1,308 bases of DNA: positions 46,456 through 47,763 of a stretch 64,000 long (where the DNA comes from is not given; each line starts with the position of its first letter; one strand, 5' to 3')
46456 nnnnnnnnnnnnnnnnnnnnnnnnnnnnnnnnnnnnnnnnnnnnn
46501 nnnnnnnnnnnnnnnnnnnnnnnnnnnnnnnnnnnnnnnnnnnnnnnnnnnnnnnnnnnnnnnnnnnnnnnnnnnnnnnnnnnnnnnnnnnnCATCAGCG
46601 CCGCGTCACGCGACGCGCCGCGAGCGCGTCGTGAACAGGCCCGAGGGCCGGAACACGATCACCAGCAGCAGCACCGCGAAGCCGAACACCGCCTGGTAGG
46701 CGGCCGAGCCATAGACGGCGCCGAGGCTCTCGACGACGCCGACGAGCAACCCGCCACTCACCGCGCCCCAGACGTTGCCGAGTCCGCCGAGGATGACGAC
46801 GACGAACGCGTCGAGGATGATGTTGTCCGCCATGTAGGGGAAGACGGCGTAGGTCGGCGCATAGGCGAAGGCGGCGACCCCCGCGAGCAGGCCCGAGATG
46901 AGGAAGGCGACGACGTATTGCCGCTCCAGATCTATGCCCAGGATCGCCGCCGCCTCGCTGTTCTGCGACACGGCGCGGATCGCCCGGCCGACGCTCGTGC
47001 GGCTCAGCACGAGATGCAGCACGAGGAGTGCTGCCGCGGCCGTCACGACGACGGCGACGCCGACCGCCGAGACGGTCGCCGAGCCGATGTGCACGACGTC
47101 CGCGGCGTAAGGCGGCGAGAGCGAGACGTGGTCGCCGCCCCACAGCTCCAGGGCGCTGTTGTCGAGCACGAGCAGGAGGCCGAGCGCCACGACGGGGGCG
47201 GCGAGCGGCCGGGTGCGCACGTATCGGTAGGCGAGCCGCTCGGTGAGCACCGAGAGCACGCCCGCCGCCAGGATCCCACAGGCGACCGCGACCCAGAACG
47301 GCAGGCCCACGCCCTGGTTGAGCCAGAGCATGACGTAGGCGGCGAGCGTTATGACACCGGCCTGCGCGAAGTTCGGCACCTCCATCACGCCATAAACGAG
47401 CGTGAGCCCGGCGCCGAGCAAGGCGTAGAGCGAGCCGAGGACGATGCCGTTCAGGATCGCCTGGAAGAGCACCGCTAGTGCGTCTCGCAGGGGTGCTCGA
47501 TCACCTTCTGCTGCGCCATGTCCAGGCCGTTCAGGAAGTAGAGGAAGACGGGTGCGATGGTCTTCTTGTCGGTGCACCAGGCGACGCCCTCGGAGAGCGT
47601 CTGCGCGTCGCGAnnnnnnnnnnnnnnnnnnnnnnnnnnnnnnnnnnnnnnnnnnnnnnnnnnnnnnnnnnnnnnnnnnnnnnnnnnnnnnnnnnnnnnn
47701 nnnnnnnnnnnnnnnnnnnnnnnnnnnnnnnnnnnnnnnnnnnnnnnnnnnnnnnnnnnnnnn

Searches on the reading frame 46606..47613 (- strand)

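Call 46: search_protein_families(library=pfam, proteins=[window:46606-47613:-], max_evalue=0.001)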
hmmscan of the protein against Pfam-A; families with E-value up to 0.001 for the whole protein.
window:46606-47613:- (335 aa): 1 family
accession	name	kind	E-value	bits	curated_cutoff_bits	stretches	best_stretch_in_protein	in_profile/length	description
PF02653.21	BPD_transp_2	-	1.1e-42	146.5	26.8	1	53-318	2-268/269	Branched-chain amino acid transport system / permease component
